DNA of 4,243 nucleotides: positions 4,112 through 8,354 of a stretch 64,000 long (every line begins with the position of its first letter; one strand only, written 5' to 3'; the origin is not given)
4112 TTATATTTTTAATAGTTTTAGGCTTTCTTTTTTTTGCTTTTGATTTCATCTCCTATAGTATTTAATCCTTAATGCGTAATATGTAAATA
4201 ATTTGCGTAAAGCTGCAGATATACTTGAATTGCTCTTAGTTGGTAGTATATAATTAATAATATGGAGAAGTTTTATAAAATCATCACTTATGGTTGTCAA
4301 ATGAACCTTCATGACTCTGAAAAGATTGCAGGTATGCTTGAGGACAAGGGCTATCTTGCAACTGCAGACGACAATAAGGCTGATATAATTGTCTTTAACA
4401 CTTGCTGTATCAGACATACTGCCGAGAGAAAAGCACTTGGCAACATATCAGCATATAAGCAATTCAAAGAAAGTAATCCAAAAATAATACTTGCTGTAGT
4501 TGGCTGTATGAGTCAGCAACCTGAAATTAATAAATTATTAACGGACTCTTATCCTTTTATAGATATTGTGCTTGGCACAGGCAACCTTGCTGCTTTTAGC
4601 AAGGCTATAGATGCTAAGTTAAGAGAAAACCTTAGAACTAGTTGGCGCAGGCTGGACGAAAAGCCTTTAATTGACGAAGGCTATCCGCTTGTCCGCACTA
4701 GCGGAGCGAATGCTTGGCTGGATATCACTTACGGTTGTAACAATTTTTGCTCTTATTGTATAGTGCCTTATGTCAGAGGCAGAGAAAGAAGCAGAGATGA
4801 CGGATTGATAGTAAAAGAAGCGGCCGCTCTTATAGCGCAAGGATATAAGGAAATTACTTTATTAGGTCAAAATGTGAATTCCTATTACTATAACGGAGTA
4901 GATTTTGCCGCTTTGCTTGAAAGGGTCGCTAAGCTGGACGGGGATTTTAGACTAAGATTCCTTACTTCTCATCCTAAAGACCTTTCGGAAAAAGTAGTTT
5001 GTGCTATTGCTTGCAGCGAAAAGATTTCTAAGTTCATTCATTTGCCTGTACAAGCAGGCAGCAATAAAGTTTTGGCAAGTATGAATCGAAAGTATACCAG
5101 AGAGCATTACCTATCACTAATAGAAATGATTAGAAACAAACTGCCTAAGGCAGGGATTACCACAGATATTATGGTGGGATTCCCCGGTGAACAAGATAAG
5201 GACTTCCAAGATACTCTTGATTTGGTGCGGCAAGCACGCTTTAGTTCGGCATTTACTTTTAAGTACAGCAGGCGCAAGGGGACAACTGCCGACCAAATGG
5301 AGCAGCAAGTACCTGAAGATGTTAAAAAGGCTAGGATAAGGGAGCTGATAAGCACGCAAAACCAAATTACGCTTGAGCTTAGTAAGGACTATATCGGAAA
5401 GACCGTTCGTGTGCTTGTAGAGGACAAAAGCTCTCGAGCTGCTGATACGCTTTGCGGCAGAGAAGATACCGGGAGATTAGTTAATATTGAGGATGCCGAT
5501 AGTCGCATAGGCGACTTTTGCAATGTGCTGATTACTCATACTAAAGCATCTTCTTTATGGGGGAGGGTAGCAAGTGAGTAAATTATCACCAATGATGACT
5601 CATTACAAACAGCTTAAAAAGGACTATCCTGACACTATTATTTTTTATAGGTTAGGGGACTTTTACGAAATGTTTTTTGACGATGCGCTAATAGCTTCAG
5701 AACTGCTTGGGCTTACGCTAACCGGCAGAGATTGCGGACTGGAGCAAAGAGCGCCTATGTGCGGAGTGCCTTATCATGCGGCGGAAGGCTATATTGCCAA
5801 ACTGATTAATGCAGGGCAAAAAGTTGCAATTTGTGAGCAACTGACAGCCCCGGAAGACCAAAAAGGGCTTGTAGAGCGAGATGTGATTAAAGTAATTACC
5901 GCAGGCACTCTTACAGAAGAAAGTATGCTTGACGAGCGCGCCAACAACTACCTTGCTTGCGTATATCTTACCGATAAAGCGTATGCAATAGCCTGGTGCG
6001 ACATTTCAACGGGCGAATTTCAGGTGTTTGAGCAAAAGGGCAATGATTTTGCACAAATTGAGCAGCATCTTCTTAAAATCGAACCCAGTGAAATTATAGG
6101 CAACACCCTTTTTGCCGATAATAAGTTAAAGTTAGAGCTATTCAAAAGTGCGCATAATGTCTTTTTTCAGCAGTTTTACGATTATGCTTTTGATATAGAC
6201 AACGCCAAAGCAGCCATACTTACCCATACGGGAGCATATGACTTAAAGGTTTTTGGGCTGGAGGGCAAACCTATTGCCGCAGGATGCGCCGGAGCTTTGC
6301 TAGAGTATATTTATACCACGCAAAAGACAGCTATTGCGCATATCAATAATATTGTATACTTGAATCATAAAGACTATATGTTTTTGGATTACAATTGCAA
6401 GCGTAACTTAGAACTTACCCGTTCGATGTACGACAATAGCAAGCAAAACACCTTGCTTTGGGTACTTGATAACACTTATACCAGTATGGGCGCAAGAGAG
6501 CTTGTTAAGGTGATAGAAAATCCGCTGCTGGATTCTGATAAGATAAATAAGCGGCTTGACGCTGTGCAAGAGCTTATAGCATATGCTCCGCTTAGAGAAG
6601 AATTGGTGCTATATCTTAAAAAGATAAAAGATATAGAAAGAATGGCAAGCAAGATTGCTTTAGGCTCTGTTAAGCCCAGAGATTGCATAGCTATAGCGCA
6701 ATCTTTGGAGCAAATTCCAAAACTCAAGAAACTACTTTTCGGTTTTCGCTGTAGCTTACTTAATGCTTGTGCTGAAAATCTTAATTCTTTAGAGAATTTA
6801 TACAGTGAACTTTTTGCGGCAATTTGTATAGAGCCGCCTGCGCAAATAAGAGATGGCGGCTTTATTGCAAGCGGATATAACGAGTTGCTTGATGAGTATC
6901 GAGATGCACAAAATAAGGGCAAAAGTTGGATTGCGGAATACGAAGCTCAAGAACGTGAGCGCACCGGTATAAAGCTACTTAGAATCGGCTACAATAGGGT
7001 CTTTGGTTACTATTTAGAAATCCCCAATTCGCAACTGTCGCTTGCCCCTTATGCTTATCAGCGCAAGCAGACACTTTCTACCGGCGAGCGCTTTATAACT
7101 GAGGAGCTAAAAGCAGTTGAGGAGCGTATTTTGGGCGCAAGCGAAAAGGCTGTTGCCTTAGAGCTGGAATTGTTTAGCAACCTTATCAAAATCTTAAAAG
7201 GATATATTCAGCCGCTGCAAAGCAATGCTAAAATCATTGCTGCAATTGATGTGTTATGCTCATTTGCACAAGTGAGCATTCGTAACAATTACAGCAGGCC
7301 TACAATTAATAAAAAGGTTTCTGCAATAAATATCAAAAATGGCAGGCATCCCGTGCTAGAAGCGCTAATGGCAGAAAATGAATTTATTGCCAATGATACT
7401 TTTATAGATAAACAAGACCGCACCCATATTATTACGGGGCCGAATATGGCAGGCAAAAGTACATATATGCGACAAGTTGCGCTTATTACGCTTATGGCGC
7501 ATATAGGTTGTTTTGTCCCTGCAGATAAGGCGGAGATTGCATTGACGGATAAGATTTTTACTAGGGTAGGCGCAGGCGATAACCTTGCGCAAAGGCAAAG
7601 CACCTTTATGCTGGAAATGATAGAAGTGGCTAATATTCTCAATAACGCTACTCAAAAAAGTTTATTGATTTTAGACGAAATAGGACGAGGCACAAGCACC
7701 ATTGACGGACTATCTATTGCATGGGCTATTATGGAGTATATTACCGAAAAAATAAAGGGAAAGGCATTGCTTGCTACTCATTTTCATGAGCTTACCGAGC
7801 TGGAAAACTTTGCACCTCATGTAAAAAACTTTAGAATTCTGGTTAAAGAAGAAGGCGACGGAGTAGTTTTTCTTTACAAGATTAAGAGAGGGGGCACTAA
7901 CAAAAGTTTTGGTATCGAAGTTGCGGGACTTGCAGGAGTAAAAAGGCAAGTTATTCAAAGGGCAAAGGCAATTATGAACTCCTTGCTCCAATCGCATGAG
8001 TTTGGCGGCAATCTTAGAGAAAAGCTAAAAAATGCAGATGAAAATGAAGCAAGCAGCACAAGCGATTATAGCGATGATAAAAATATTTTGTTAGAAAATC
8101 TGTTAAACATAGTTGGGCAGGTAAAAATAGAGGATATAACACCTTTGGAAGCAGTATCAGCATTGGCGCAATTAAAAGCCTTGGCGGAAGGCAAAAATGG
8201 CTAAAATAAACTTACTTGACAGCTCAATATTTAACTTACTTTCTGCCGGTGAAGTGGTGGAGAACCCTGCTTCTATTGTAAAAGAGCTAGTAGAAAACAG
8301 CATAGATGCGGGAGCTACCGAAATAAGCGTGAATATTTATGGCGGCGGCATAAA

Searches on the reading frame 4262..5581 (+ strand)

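Call 11: search_protein_families(library=pfam, proteins=[window:4262-5581:+])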
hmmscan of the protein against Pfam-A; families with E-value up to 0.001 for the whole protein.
window:4262-5581:+ (439 aa): 4 families
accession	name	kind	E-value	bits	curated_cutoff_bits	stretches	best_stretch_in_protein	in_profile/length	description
PF04055.27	Radical_SAM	-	2e-28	100.1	29.5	1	155-322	3-166/166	Radical SAM superfamily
PF00919.26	UPF0004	-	7.7e-27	93.6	27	1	6-105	3-98/98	Uncharacterized protein family UPF0004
PF01938.26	TRAM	-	4.1e-11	43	21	1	376-436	2-60/61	TRAM domain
PF18693.7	TRAM_2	-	0.00061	20.4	27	0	378-436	1-62/63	TRAM domain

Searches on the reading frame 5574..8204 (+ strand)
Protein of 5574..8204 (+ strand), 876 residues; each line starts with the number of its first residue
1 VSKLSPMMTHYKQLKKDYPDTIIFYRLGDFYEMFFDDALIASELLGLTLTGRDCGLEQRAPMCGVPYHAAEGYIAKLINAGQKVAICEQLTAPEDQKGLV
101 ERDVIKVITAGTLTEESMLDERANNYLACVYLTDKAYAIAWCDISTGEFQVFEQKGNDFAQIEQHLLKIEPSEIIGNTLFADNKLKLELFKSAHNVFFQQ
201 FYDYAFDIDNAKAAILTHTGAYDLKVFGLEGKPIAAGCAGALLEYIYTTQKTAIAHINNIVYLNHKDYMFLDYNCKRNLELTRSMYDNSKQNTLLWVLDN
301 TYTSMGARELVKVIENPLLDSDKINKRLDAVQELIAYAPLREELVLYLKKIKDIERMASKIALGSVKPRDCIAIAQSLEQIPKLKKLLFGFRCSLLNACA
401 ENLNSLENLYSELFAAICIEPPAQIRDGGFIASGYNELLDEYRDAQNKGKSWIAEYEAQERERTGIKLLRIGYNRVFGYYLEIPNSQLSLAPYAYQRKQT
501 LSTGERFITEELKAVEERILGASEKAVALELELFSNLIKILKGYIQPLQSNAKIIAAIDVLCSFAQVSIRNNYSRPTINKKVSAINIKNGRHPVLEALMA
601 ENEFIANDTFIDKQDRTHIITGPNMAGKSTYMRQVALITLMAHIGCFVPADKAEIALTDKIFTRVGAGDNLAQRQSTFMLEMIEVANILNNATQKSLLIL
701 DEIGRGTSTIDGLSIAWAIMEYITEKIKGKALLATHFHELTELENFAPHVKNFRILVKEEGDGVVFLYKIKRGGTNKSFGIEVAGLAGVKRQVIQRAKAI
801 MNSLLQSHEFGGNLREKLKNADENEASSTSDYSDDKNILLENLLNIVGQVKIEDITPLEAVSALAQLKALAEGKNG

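Call 11: search_protein_families(library=pfam, proteins=[window:5574-8204:+])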
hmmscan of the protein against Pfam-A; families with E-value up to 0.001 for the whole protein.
window:5574-8204:+ (876 aa): 5 families
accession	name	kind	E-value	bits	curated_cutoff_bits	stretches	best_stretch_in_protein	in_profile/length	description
PF00488.27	MutS_V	-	8.2e-84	280.7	30.2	1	619-804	2-187/188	MutS domain V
PF05192.23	MutS_III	-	1.3e-49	169.7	34.1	1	277-565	4-194/194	MutS domain III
PF01624.25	MutS_I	-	1.2e-41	141.9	20.6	1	6-116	2-112/113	MutS domain I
PF05190.23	MutS_IV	-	1e-28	99.9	22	1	434-524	1-91/92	MutS family domain IV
PF05188.22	MutS_II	-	3.3e-18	66.8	25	1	125-257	1-132/133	MutS domain II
